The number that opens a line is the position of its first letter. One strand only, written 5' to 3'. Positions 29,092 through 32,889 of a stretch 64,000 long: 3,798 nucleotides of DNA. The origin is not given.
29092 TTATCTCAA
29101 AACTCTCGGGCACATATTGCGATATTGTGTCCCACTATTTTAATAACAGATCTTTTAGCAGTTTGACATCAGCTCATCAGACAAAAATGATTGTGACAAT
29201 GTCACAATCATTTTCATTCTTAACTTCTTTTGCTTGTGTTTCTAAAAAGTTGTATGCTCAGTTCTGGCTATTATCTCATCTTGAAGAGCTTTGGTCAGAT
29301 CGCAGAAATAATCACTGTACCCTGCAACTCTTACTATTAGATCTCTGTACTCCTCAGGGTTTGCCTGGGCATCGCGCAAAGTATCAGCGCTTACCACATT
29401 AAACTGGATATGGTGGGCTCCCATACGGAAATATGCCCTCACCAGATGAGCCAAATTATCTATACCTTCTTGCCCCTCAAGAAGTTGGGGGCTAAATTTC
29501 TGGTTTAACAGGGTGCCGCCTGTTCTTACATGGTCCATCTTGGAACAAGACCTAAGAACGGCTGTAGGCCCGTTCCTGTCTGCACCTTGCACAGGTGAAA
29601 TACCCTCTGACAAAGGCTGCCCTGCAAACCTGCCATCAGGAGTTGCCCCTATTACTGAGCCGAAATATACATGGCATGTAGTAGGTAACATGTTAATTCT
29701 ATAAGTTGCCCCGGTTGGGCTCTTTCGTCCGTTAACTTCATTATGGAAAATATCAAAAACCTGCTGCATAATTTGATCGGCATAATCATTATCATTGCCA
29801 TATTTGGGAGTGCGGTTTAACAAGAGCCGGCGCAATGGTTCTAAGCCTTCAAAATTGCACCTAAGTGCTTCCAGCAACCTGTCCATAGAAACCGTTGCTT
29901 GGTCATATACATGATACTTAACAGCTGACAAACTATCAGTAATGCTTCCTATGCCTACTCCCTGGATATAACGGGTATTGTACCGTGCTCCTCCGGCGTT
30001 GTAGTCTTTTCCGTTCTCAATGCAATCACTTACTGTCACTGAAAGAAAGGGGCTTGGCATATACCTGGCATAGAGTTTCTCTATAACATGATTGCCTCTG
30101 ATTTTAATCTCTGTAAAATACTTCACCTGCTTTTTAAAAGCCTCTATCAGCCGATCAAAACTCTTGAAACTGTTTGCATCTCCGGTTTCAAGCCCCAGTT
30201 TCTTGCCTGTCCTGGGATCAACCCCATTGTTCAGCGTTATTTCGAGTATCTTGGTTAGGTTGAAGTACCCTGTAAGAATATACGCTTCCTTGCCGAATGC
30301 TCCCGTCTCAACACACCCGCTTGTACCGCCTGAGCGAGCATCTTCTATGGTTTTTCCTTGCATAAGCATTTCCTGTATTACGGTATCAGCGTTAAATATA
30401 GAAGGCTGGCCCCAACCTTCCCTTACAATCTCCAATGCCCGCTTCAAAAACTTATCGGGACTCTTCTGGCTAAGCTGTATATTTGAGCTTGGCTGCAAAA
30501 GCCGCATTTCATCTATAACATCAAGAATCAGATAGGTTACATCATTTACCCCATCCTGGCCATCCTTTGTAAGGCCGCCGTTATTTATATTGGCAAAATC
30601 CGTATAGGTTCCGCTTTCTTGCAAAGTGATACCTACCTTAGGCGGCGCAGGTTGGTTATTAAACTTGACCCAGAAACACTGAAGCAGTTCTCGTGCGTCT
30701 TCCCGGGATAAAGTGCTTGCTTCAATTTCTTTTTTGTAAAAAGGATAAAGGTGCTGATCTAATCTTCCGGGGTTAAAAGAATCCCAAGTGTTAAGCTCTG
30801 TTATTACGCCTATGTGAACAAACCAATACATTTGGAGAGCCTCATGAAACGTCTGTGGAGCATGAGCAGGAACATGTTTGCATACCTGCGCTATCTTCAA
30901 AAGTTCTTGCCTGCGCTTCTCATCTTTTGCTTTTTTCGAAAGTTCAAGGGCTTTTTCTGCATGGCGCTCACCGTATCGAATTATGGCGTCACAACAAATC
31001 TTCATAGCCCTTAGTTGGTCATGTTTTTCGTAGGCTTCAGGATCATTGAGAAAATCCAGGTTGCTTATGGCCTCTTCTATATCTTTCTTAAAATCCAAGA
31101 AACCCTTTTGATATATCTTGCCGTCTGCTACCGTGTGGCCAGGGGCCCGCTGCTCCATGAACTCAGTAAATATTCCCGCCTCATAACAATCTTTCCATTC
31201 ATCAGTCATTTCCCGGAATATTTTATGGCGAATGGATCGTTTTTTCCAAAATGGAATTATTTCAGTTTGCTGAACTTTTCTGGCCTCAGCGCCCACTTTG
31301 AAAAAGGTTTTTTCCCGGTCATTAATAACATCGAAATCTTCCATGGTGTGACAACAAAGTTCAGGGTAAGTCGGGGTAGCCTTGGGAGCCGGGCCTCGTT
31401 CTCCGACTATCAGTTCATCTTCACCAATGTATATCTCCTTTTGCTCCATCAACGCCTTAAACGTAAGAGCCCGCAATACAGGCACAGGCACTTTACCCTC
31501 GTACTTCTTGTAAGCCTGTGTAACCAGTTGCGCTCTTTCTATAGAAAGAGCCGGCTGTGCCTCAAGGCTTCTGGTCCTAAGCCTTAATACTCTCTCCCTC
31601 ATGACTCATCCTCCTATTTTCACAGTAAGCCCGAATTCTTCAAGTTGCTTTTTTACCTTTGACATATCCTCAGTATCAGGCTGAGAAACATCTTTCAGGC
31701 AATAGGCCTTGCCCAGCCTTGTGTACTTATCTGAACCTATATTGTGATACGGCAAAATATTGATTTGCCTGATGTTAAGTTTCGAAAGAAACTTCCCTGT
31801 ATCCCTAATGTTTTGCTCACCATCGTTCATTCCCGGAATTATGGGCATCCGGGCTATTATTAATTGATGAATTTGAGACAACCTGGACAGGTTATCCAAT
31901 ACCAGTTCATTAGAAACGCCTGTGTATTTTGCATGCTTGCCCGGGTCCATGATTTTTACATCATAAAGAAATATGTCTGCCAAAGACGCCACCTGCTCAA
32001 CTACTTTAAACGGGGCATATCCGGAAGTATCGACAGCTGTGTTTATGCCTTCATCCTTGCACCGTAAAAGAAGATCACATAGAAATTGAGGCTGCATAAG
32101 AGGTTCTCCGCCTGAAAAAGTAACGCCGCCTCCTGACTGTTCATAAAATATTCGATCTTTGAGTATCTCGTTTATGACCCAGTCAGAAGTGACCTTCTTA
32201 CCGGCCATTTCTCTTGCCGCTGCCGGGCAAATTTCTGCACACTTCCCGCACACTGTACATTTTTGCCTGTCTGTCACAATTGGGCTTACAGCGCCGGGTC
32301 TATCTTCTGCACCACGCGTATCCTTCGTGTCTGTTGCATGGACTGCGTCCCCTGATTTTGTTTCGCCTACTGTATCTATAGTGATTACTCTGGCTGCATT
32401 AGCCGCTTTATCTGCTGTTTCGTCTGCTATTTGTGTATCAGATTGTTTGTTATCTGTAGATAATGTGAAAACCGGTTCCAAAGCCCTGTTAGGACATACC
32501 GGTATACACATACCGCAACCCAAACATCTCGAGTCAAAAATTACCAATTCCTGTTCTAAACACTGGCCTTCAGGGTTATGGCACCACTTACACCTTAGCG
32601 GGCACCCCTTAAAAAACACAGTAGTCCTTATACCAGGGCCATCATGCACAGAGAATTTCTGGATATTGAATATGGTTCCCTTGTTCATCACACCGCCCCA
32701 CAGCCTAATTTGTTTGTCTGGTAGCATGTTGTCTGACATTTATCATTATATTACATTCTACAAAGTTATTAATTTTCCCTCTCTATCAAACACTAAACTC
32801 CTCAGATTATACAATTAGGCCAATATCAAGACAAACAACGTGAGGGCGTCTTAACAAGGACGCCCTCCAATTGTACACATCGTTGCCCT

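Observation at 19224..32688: HypD without proC: a possible oxidative Hyp/Pro to glutamate route through a tungsten AOR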

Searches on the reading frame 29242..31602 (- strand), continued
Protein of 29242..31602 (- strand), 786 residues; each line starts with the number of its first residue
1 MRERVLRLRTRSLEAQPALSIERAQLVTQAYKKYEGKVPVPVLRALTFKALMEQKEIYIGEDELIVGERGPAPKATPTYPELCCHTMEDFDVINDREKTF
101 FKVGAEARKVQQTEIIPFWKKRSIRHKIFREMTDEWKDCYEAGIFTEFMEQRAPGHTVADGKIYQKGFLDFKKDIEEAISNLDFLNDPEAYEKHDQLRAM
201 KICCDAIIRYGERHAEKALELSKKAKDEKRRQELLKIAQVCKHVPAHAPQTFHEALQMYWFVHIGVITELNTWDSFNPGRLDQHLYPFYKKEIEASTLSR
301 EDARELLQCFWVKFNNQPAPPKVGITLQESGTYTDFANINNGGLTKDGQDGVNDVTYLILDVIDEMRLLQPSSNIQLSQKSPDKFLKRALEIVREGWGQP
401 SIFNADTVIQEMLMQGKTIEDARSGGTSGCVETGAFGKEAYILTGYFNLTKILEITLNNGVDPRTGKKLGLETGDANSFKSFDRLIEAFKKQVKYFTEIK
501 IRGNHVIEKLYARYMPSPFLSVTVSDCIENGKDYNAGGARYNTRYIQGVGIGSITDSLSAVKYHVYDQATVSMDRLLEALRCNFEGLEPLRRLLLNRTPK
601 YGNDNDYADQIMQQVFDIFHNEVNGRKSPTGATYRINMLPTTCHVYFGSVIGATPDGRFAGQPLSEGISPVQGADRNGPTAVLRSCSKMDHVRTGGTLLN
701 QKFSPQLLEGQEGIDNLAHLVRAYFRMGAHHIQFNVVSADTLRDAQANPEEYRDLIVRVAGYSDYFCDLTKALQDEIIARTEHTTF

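Call 54: search_solved_structures(query=window:29242-31602:-, max_evalue=1e-50, show_alignments=1)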
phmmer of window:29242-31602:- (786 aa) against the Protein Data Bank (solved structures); distinct sequences matched with E-value up to 1e-50: 31.
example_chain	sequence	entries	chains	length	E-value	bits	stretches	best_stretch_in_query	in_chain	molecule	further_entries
6vxc_A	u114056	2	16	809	0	1191.2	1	3-784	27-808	Trans-4-hydroxy-L-proline dehydratase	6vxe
1r8w_A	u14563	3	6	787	1.6e-169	568.7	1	3-784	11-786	glycerol dehydratase | B12-independent glycerol dehydratase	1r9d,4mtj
8id1_A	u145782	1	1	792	1.5e-151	509.3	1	3-784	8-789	Formate C-acetyltransferase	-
9f3w_A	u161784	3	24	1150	1.1e-150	506.5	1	3-782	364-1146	Choline trimethylamine-lyase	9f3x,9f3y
5i2a_A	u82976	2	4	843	2e-146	492.4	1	3-587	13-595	Diol-dehydratase | Diol dehydratase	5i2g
8iof_A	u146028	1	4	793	3.8e-144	484.8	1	3-782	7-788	Benzylsuccinate synthase alpha subunit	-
9rco_A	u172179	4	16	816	1.4e-143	482.9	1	3-783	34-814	Glycyl radical protein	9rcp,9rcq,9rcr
8yjo_A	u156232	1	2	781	2.9e-143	481.9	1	2-783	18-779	Probable dehydratase PflD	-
6lon_B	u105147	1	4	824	1.7e-141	476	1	2-784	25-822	PFL2/glycerol dehydratase family glycyl radical enzyme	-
2f3o_A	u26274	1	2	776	1.7e-141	476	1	15-780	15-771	pyruvate formate-lyase 2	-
5fay_A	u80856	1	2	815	5.7e-140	471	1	4-781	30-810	Choline trimethylamine-lyase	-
9ht9_A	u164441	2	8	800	8.1e-140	470.5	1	4-781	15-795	Choline trimethylamine-lyase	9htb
9r0v_A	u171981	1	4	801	8.1e-140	470.5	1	4-781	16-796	Choline trimethylamine-lyase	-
6vue_A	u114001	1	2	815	8.7e-140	470.4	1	4-781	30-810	Choline trimethylamine-lyase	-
5faw_A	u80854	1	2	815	8.8e-140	470.4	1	4-781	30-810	Choline trimethylamine-lyase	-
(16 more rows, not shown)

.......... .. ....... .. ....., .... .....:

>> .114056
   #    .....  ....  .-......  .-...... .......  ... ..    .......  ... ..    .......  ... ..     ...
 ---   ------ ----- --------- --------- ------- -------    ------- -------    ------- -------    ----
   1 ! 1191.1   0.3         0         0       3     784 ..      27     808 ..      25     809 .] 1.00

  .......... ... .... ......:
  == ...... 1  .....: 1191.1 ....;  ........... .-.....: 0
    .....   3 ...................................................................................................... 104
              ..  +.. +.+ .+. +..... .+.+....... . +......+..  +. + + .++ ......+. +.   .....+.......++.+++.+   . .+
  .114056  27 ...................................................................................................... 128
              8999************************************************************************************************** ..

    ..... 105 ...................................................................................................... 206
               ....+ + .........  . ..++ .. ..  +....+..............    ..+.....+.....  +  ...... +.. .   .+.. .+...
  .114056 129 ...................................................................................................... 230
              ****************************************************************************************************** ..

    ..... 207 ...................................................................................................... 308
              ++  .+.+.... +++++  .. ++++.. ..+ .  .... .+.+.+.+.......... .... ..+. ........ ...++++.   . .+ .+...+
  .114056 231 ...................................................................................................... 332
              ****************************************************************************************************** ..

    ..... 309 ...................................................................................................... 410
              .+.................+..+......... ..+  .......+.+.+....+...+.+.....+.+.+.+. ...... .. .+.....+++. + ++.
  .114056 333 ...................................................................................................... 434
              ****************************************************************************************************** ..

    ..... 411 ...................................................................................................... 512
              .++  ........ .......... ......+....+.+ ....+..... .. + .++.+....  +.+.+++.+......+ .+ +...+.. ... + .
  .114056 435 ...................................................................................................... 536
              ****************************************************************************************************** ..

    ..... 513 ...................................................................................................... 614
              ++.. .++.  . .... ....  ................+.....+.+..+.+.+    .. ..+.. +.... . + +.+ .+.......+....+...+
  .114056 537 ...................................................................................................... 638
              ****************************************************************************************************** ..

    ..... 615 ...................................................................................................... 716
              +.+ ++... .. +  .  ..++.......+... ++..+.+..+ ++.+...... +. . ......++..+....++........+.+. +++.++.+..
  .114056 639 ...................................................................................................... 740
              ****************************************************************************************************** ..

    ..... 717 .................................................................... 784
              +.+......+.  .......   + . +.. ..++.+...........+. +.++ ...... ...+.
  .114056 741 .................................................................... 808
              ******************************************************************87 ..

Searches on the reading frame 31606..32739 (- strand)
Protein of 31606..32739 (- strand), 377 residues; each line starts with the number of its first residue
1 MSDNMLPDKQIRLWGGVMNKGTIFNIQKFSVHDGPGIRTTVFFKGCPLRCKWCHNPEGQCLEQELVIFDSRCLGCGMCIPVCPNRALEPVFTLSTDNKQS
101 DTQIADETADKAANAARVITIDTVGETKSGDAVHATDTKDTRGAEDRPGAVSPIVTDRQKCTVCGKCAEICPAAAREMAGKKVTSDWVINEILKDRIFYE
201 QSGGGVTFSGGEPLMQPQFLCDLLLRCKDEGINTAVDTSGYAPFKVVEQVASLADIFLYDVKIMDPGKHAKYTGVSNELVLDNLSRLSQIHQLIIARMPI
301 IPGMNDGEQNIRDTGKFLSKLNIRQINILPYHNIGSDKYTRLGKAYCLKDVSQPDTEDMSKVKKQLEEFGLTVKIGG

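Call 4: search_protein_families(library=pfam, proteins=[window:31606-32739:-])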
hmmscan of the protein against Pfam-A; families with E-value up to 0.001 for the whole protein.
window:31606-32739:- (377 aa): 14 families
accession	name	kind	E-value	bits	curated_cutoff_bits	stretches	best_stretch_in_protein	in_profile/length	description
PF04055.27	Radical_SAM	-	1.3e-14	55.2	29.5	1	193-309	37-160/166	Radical SAM superfamily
PF13353.11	Fer4_12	-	1.3e-13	51.9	22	2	167-255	19-110/137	4Fe-4S single cluster domain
PF00037.32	Fer4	-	5.7e-12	45.4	21.1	2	66-88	2-24/24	4Fe-4S binding domain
PF12837.12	Fer4_6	-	9.6e-10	38.4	25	2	154-175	2-23/24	4Fe-4S binding domain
PF13484.11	Fer4_16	-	6.1e-09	37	30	1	71-111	1-42/66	4Fe-4S double cluster binding domain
PF13237.11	Fer4_10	-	2.1e-06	28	25.5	1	154-178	2-30/53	4Fe-4S dicluster domain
PF12838.12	Fer4_7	-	3.8e-06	27.7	27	1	71-175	1-52/52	4Fe-4S dicluster domain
PF12797.12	Fer4_2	-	9.6e-06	25.7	24.5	0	68-83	6-21/22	4Fe-4S binding domain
PF14697.11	Fer4_21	-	1.2e-05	25.8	35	0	157-173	37-53/59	4Fe-4S dicluster domain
PF13459.11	Fer4_15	-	1.3e-05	26.2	22.4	0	154-181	1-29/66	4Fe-4S single cluster domain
PF13183.11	Fer4_8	-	1.7e-05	25.7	27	1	70-173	3-66/68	4Fe-4S dicluster domain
PF25160.1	LdpA_Fe-S-bd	-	1.8e-05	24.9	27.6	0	65-87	21-43/49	LdpA Fe-S cluster-binding domain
PF12800.12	Fer4_4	-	0.00012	22.6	24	0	70-84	2-16/17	4Fe-4S binding domain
PF13187.11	Fer4_9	-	0.0007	20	27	1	71-173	1-49/52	4Fe-4S dicluster domain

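Call 6: search_protein_families(library=ncbifam, proteins=[window:31606-32739:-], max_evalue=0.00001)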
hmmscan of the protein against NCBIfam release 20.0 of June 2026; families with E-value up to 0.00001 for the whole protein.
window:31606-32739:- (377 aa): 28 families (the best 25 are shown)
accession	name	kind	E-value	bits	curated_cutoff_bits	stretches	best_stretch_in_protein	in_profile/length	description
NF043069.1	T4HPD_activ_SAM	equivalog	1.7e-122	408.5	425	2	154-377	75-299/299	trans-4-hydroxy-L-proline dehydratase activase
TIGR02494.1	PFLE_PFLC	subfamily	4e-110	367.7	174.35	2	154-370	75-293/293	glycyl-radical enzyme activating protein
NF033719.1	ind_deCO2_activ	equivalog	2.3e-95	319.3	425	2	151-373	77-300/302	indoleacetate decarboxylase activase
NF048010.1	SfplDhtActHpsHDes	equivalog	3.6e-95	318.2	430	2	154-364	83-296/298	(2S)-3-sulfopropanediol dehydratase activating enzyme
TIGR04395.1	cutC_activ_rSAM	equivalog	5.1e-93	311.7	360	2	155-375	82-306/309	choline TMA-lyase-activating enzyme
NF048008.1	SfplDhtActHpfHKleb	equivalog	2e-80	270.4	500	2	156-363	80-290/308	(2S)-3-sulfopropanediol dehydratase activating enzyme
NF007483.0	PRK10076.1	equivalog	1.5e-77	260.7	326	2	160-377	75-292/292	[formate-C-acetyltransferase]-activating enzyme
NF033717.2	HPDL_rSAM_activ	equivalog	3.1e-77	259.9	420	2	156-373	83-303/311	4-hydroxyphenylacetate decarboxylase activase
TIGR04003.1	rSAM_BssD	equivalog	1.2e-74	251.3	496.45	2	152-377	77-308/314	[benzylsuccinate synthase]-activating enzyme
TIGR02493.1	PFLA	equivalog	1.5e-60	204.5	231.75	2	161-368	25-234/235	pyruvate formate-lyase-activating protein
NF008356.0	PRK11145.1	equivalog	9.7e-53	179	375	2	177-374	45-245/246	pyruvate formate lyase 1-activating protein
TIGR04041.1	activase_YjjW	hypoth_equivalog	7.2e-49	166.7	250.2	2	154-370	65-269/276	YjjW family glycine radical enzyme activase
TIGR02495.1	NrdG2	equivalog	2.4e-16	59.6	131.15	2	24-61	3-41/193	anaerobic ribonucleoside-triphosphate reductase activating protein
TIGR02491.1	NrdG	equivalog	7.5e-12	45.4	126.1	1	23-58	2-37/154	anaerobic ribonucleoside-triphosphate reductase activating protein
NF040864.1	HgcB_ferredoxin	equivalog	1.5e-08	34.3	99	0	65-88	9-32/93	mercury methylation ferredoxin HgcB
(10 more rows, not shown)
